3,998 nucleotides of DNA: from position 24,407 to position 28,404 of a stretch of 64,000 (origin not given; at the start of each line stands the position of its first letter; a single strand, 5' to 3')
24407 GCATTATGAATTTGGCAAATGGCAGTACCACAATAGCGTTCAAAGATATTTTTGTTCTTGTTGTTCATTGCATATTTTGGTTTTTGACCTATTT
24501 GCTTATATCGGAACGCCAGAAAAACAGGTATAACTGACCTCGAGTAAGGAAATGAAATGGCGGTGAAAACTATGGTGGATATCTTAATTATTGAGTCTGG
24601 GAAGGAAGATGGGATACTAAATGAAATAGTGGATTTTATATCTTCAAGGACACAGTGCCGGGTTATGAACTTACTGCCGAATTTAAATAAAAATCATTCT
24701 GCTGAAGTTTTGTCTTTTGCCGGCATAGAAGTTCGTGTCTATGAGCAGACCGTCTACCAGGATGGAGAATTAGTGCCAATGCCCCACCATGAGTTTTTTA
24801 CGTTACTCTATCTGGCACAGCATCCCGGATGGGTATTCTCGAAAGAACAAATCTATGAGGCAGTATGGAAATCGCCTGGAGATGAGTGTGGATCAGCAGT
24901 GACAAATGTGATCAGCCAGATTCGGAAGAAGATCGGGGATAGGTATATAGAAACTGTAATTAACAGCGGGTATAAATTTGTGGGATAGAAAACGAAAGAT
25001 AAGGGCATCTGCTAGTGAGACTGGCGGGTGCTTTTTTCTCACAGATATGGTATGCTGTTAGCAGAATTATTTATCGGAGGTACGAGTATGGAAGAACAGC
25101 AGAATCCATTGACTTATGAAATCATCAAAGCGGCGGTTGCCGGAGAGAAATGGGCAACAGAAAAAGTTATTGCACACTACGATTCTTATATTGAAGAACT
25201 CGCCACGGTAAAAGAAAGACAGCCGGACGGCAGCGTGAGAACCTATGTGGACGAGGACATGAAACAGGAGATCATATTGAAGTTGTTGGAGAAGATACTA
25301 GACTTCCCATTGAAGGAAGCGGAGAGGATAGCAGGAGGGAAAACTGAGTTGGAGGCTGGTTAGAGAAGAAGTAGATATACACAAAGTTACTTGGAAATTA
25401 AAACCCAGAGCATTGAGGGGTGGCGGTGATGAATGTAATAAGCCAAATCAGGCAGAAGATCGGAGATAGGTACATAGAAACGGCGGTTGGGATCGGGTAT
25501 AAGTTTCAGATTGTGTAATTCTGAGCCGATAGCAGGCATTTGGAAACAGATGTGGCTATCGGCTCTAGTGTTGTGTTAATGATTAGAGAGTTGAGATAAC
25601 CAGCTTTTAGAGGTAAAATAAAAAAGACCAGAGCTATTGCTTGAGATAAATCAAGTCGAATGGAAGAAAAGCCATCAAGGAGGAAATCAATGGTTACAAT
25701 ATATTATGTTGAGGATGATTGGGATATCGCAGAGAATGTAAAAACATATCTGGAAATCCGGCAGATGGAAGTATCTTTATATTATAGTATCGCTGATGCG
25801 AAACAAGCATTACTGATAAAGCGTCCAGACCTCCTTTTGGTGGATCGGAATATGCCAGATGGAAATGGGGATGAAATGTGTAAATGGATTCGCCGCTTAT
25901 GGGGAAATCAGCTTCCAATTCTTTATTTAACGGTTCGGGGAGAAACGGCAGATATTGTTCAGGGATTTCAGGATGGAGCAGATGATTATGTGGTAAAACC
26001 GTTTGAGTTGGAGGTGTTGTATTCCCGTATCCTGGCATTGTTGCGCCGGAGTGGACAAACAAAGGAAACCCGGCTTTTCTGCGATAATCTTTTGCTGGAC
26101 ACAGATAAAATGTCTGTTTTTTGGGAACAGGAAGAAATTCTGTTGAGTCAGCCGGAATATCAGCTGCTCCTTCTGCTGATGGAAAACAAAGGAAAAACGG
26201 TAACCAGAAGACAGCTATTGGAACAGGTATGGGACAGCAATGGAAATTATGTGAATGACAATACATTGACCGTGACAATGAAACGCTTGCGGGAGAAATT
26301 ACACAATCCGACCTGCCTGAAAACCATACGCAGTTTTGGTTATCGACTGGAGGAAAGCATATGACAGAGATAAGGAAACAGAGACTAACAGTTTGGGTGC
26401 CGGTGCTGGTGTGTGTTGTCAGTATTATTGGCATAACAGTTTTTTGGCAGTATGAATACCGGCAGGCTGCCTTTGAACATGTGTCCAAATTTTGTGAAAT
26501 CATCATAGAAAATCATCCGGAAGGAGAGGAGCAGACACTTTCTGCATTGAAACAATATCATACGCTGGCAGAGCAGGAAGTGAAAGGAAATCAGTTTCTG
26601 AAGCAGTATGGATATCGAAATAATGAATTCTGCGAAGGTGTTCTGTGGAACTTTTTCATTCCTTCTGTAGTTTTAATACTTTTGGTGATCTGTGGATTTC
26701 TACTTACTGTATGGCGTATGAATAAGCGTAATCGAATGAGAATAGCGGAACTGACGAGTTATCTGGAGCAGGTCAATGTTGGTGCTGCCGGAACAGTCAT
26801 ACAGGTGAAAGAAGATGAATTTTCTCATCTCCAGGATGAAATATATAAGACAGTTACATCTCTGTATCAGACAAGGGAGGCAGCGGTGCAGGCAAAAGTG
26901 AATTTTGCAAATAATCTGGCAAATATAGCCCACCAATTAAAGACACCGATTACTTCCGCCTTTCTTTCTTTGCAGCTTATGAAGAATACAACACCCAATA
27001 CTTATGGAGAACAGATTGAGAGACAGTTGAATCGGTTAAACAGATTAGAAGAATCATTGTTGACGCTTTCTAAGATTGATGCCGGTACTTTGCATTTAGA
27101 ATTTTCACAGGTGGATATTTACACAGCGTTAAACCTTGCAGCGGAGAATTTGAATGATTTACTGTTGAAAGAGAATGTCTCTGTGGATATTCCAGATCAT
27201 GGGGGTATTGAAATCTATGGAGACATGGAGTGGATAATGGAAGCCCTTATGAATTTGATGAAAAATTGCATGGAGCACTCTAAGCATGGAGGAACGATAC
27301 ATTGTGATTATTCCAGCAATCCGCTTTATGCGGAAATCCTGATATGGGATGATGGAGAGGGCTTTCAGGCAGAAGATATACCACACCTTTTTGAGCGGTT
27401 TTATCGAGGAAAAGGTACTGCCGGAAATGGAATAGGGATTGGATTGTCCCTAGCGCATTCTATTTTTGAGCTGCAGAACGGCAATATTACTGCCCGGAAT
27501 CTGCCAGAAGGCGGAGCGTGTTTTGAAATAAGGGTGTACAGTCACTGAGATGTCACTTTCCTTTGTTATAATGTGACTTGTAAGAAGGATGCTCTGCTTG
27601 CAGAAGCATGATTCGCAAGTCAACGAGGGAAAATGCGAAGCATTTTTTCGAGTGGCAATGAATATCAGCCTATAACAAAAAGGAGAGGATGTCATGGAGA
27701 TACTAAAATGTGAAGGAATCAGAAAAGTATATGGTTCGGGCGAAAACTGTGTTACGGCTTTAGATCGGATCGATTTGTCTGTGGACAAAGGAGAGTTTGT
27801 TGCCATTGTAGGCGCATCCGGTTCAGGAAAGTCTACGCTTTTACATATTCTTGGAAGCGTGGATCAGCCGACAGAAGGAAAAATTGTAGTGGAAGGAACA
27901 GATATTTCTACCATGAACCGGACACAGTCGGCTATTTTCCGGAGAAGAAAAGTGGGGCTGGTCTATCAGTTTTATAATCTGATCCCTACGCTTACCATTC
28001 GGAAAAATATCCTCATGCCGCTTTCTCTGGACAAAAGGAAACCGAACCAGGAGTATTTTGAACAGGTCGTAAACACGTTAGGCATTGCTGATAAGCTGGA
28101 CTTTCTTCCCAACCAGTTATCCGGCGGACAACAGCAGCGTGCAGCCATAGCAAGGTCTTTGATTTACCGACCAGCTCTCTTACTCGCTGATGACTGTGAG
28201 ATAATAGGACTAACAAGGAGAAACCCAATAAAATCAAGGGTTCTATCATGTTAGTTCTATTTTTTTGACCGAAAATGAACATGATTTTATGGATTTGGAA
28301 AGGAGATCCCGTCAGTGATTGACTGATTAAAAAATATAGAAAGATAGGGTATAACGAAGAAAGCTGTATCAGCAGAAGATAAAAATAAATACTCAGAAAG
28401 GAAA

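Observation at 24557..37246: Cassette array punctuated by six copies of an orphan OmpR-type winged-helix gene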

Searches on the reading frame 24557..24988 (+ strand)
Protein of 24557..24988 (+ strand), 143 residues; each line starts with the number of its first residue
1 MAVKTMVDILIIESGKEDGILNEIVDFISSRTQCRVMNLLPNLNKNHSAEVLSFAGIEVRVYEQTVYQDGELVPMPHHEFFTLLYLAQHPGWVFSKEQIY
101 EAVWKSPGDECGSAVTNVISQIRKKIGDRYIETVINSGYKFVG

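Call 5: search_protein_families(library=pfam, proteins=[window:24557-24988:+], max_evalue=0.01)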
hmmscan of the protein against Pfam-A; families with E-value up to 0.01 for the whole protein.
window:24557-24988:+ (143 aa): 1 family
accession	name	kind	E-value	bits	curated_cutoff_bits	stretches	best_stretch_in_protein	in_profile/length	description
PF00486.34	Trans_reg_C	-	1.5e-16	60.6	26.2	1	72-141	3-77/77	Transcriptional regulatory protein, C terminal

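Call 41: search_protein_families(library=ncbifam, proteins=[window:24557-24988:+], max_evalue=0.01)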
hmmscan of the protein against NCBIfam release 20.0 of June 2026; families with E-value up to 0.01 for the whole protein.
window:24557-24988:+ (143 aa): 37 families (the best 25 are shown)
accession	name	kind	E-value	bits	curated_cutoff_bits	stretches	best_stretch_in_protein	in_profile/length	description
NF041733.1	resp_reg_CseB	equivalog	1.7e-12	47.2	350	1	44-142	129-227/228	two-component system response regulator CseB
NF033120.0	vanR_FM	exception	4.4e-12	46.1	460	1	35-143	120-231/231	vancomycin resistance response regulator transcription factor, VanR-F/VanR-M family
NF053854.1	RespRegPhoBBctds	equivalog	5.3e-12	45.6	270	1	44-140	125-221/225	two-component system response regulator PhoB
TIGR02154.1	PhoB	equivalog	8e-11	41.7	296.2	1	27-141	107-225/226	phosphate regulon transcriptional regulator PhoB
NF033117.2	vanR_ACDEGLN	exception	9.5e-10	38.4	350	1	31-140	110-224/226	VanR-ABDEGLN family response regulator transcription factor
NF045944.1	ResRegRpaBCyano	equivalog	3.7e-09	36.3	330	1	42-139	121-225/229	response regulator transcription factor RpaB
NF033118.1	vanR-O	exception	3.7e-09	36.3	505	1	47-140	124-219/233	vancomycin resistance response regulator transcription factor VanR-O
NF041734.1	resp_reg_RppA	equivalog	6e-09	35.6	250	1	59-141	141-227/229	two-component system response regulator RppA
NF040689.1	MtrAB_MtrA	equivalog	8.4e-09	35.1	300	1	27-139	100-216/219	MtrAB system response regulator MtrA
TIGR01387.1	cztR_silR_copR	subfamily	1.1e-08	35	279.2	1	27-136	101-209/218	heavy metal response regulator transcription factor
NF005568.0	PRK07239.1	equivalog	1.2e-08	34.2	273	1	43-140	275-370/381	uroporphyrinogen-III synthase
NF041209.1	resp_regPieR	equivalog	1.6e-08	34.4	450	1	63-141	146-227/231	two component system response regulator PieR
NF045914.1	RespRegNblR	equivalog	1.2e-07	31.5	300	1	11-139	96-223/228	response regulator transcription factor NblR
NF008296.0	PRK11083.1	equivalog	3.6e-07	29.8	273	1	32-126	110-205/228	two-component system response regulator CreB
NF000402.1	vanR-B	exception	4e-07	29.7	480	1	63-140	138-215/219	vancomycin resistance response regulator transcription factor VanR-B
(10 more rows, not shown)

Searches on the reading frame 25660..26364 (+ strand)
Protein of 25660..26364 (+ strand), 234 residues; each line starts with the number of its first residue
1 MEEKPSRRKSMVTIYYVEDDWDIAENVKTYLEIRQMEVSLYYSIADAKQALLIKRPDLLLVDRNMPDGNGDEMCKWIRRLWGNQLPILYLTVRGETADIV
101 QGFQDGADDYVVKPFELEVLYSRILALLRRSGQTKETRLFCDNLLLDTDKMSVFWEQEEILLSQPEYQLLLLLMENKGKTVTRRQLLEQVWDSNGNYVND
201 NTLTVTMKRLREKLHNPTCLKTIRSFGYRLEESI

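Call 5: search_protein_families(library=pfam, proteins=[window:25660-26364:+], max_evalue=0.01)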
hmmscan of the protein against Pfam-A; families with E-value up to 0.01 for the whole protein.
window:25660-26364:+ (234 aa): 2 families
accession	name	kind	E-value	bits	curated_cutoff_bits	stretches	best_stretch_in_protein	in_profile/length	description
PF00072.30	Response_reg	-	6.6e-23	81.4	30.2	1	15-124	2-110/111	Response regulator receiver domain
PF00486.34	Trans_reg_C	-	9.1e-22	77.4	26.2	1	158-230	2-77/77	Transcriptional regulatory protein, C terminal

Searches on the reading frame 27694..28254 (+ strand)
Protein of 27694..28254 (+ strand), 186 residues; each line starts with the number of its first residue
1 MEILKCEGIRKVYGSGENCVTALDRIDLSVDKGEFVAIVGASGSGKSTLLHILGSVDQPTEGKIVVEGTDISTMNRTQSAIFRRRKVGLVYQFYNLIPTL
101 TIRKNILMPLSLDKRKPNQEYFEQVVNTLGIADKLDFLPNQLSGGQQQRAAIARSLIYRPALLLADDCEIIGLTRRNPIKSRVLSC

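Call 64: search_protein_families(library=ncbifam, proteins=[window:27694-28254:+], max_evalue=0.00001)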
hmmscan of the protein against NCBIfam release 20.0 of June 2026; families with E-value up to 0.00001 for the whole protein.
window:27694-28254:+ (186 aa): 176 families (the best 25 are shown)
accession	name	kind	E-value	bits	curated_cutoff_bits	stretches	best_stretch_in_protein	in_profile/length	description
TIGR02211.1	LolD_lipo_ex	equivalog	1.8e-51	174.8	307.75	1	3-167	1-167/221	lipoprotein-releasing ABC transporter ATP-binding protein LolD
NF038007.1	ABC_ATP_DarD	equivalog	3.9e-44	150.7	375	1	5-167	3-167/218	darobactin export ABC transporter ATP-binding protein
NF007826.0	PRK10535.1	equivalog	1.3e-43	149.2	966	1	3-167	4-170/648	macrolide ABC transporter ATP-binding protein/permease MacB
NF008639.0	PRK11629.1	equivalog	1.3e-43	149.1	360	1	3-168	6-173/234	lipoprotein-releasing ABC transporter ATP-binding protein LolD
TIGR02673.1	FtsE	equivalog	1.1e-42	146.2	264.85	1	11-167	6-163/214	cell division ATP-binding protein FtsE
NF040933.2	ABC_arch_GlcV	equivalog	1.5e-40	139.1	450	1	5-167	4-167/357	glucose ABC transporter ATP-binding protein GlcV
TIGR02982.1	heterocyst_DevA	subfamily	5.3e-40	137.4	295.8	1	4-167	2-167/220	ABC exporter ATP-binding subunit, DevA family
NF007879.0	PRK10584.1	equivalog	5.7e-39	134.2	336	1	3-168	6-173/228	putative ABC transporter ATP-binding protein YbbA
TIGR03608.1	L_ocin_972_ABC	subfamily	1.2e-38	132.6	254.85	1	21-167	12-160/206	putative bacteriocin export ABC transporter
TIGR03265.1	PhnT2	equivalog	3.6e-38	131.7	457.7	1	3-167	4-160/353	putative 2-aminoethylphosphonate ABC transporter ATP-binding protein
TIGR02314.1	ABC_MetN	equivalog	1.3e-37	129.6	499.7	1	4-168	2-167/343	methionine ABC transporter ATP-binding protein MetN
TIGR00968.1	3a0106s01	subfamily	1.2e-36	126.5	342.75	1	7-167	4-156/237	sulfate ABC transporter ATP-binding protein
TIGR02315.1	ABC_phnC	equivalog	5.9e-36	124.1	266.1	1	3-167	1-171/243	phosphonate ABC transporter ATP-binding protein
TIGR01186.1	proV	subfamily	1.2e-32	113.5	326.6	1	21-167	7-155/363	betaine/proline/choline family ABC transporter ATP-binding protein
NF007027.0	PRK09493.1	equivalog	1.9e-32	112.6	379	1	20-167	14-162/240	glutamine ABC transporter ATP-binding protein GlnQ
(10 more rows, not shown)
